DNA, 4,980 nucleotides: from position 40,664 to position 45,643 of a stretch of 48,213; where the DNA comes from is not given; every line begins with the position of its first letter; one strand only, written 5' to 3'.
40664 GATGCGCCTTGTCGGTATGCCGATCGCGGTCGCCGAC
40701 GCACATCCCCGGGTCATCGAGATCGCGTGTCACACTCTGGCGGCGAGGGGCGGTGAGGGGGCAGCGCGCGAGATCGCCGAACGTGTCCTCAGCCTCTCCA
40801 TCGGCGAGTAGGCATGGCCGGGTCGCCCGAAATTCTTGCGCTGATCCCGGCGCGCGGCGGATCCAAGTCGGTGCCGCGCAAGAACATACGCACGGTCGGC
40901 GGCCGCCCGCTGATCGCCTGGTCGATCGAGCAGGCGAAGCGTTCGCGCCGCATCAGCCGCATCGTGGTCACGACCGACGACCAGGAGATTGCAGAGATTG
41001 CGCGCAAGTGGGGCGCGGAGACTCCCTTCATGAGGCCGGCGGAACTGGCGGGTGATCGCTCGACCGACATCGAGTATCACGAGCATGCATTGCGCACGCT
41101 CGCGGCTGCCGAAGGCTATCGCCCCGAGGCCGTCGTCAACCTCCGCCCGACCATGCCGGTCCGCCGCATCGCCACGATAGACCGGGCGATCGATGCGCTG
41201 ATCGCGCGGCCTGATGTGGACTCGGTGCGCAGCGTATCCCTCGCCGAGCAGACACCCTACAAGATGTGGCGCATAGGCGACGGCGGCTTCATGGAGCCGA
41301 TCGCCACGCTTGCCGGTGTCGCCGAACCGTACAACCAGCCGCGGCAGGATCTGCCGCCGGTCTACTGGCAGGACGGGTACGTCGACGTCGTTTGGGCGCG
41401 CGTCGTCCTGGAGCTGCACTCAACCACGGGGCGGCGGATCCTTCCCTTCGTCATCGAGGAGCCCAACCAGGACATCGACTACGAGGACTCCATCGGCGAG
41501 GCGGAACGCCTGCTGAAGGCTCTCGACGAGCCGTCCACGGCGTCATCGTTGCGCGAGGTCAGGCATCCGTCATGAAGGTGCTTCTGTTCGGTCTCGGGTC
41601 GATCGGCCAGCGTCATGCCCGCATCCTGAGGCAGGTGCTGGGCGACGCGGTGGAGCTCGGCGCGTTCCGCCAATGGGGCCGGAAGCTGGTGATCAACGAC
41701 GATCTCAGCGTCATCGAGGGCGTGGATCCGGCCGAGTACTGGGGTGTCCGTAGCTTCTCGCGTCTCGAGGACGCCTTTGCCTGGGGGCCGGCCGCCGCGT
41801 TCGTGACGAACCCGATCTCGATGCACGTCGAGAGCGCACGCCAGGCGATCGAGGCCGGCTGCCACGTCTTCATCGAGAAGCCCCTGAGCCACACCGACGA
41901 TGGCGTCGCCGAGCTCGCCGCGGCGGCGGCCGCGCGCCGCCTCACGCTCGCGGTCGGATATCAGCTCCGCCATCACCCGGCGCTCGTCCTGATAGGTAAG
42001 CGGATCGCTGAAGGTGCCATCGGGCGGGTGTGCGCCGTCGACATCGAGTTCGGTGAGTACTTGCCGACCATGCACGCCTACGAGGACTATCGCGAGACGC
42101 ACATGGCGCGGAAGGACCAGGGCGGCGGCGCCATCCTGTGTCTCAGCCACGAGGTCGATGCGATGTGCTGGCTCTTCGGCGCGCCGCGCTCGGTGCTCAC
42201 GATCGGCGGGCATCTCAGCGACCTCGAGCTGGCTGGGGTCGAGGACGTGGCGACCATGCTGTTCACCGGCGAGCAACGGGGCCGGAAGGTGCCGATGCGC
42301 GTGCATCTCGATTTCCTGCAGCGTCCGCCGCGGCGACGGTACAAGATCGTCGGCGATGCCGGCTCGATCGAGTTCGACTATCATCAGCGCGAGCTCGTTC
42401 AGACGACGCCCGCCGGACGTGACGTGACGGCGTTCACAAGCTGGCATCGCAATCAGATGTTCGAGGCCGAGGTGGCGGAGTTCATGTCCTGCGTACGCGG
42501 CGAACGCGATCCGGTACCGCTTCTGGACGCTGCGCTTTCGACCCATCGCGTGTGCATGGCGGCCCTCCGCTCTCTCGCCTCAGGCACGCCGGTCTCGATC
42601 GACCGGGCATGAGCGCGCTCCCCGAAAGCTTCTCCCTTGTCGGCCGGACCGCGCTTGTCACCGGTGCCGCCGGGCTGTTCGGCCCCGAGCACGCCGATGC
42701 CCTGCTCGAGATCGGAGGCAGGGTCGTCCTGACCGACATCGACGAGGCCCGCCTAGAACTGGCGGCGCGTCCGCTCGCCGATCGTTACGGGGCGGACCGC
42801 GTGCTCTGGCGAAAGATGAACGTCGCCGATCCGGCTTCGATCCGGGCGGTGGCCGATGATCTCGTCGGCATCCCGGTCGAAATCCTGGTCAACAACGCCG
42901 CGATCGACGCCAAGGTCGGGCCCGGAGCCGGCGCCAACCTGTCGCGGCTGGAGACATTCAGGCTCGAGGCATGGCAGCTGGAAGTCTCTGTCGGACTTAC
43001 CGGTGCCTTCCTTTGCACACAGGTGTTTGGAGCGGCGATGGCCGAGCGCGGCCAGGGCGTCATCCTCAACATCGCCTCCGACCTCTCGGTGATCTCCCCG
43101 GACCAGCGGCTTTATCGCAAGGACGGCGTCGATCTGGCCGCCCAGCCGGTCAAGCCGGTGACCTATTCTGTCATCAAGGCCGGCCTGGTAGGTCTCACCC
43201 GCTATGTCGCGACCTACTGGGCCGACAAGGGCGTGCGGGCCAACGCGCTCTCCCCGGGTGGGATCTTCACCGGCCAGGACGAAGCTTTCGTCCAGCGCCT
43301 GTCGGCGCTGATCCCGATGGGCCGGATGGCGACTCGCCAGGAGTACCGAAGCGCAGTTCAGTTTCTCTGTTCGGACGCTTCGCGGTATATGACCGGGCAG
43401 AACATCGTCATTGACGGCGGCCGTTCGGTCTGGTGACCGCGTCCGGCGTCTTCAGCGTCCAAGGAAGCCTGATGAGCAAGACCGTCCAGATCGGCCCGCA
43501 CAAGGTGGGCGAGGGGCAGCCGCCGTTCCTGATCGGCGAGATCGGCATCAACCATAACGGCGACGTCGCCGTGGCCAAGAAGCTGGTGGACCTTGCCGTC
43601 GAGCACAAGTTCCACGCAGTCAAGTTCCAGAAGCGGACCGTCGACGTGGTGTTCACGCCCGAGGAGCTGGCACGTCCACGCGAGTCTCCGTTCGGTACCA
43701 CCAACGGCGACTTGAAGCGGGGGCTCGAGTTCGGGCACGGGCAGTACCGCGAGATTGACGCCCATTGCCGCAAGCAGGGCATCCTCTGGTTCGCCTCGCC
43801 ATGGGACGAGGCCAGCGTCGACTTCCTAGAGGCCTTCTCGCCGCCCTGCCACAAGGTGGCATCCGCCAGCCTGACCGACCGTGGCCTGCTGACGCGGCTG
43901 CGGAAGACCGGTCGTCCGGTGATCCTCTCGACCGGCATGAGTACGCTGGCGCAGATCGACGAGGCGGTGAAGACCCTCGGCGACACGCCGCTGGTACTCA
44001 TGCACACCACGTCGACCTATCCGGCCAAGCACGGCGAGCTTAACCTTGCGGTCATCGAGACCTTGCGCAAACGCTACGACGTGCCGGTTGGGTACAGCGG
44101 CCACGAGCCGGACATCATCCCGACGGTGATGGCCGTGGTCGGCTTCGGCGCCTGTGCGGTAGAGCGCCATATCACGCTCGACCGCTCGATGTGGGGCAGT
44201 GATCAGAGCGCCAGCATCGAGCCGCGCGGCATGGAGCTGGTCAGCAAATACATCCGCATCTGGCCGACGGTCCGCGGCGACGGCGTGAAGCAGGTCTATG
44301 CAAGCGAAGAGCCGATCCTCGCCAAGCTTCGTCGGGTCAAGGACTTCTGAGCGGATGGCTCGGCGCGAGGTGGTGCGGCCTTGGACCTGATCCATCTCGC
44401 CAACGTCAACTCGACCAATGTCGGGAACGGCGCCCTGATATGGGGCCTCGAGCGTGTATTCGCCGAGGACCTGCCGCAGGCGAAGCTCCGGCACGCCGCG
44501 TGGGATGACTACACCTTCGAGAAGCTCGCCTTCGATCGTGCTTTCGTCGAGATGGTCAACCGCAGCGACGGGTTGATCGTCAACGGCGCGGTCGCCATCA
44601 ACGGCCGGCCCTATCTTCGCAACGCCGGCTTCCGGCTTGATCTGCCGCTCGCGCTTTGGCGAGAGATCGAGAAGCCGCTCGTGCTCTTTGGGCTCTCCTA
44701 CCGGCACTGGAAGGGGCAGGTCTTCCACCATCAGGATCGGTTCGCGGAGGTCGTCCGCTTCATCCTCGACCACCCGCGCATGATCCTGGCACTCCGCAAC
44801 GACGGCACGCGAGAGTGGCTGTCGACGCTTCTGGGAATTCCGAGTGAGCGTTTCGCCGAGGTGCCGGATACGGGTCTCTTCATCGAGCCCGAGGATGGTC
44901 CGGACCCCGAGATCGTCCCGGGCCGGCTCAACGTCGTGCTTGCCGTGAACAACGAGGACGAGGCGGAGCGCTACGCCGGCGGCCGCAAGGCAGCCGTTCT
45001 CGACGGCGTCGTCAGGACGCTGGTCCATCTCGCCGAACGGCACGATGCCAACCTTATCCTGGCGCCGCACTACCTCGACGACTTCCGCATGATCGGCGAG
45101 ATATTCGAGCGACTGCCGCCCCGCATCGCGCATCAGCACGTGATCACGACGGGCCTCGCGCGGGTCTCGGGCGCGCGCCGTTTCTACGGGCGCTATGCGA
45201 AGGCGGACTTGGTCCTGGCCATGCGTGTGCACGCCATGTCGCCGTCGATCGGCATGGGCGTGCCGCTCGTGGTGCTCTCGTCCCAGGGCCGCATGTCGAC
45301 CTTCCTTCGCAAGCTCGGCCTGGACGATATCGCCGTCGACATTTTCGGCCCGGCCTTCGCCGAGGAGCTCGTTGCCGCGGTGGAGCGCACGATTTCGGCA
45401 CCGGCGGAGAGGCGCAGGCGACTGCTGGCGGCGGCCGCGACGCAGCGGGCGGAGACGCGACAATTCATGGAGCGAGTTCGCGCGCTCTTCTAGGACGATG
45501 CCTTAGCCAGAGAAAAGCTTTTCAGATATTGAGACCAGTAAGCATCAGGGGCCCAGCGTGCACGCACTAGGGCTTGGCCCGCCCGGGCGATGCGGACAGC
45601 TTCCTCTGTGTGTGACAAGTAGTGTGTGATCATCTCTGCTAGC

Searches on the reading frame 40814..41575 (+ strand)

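Call 7: search_protein_families(library=pfam, proteins=[window:40814-41575:+], max_evalue=0.001)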
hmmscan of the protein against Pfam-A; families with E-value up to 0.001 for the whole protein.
window:40814-41575:+ (253 aa): 1 family
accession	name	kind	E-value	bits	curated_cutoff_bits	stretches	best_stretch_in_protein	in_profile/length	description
PF02348.25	CTP_transf_3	-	3.2e-19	70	22.6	1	9-135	2-120/217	Cytidylyltransferase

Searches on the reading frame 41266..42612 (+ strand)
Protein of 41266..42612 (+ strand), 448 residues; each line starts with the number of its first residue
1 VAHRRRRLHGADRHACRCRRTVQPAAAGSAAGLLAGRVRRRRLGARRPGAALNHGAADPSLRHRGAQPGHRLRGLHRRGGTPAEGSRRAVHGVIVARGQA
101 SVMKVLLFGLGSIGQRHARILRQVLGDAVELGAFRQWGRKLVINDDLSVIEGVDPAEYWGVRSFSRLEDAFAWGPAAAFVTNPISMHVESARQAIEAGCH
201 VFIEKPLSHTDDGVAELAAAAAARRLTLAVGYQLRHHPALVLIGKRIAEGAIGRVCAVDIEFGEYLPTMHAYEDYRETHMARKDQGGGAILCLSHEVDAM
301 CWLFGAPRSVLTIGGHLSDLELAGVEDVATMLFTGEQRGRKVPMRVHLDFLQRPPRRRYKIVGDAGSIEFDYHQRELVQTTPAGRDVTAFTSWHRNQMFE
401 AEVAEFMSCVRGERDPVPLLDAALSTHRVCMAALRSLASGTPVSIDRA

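Call 7: search_protein_families(library=pfam, proteins=[window:41266-42612:+], max_evalue=0.001)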
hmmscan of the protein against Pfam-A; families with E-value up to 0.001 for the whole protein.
window:41266-42612:+ (448 aa): 3 families
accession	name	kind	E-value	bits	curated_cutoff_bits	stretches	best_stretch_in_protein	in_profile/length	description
PF22725.1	GFO_IDH_MocA_C3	-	3.3e-14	53.4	27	1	245-369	6-124/124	GFO/IDH/MocA C-terminal domain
PF01408.29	GFO_IDH_MocA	-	3.9e-13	50.6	24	1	103-232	1-120/120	Oxidoreductase family, NAD-binding Rossmann fold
PF02894.22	GFO_IDH_MocA_C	-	1.5e-12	48.2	22.9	1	245-445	2-218/218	Oxidoreductase family, C-terminal alpha/beta domain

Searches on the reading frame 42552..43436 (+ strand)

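Call 7: search_protein_families(library=pfam, proteins=[window:42552-43436:+], max_evalue=0.001)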
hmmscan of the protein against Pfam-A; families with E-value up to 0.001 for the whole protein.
window:42552-43436:+ (294 aa): 2 families
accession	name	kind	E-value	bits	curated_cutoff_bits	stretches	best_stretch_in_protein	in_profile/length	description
PF13561.12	adh_short_C2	-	9.2e-40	137.1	27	2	204-290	142-234/236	Enoyl-(Acyl carrier protein) reductase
PF00106.31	adh_short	-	2.2e-25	89.7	26.6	2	33-179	2-139/195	short chain dehydrogenase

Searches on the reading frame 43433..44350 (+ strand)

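Call 7: search_protein_families(library=pfam, proteins=[window:43433-44350:+], max_evalue=0.001)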
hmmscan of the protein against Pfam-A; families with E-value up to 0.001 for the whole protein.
window:43433-44350:+ (305 aa): 1 family
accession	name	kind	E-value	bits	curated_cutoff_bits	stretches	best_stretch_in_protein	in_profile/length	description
PF03102.20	NeuB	-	1.3e-66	225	22.1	1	51-286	1-241/241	NeuB family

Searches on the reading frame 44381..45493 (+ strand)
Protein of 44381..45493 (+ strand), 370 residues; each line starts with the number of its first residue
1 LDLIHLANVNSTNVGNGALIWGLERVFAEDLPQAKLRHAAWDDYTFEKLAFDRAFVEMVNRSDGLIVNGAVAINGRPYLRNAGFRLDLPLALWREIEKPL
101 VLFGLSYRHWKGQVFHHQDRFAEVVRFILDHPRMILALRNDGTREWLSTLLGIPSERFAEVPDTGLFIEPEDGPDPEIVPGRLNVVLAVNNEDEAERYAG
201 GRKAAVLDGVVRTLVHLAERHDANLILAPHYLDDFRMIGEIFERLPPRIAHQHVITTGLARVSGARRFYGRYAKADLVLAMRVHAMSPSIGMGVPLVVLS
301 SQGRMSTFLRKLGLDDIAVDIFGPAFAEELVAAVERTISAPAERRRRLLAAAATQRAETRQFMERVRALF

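Call 22: search_protein_families(library=pfam, proteins=[window:44381-45493:+], max_evalue=0.01)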
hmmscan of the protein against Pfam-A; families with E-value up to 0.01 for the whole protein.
window:44381-45493:+ (370 aa): 1 family
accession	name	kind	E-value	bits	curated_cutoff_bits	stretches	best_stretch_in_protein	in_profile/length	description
PF04230.19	PS_pyruv_trans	-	1.5e-12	48.4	25.3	1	13-301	1-278/280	Polysaccharide pyruvyl transferase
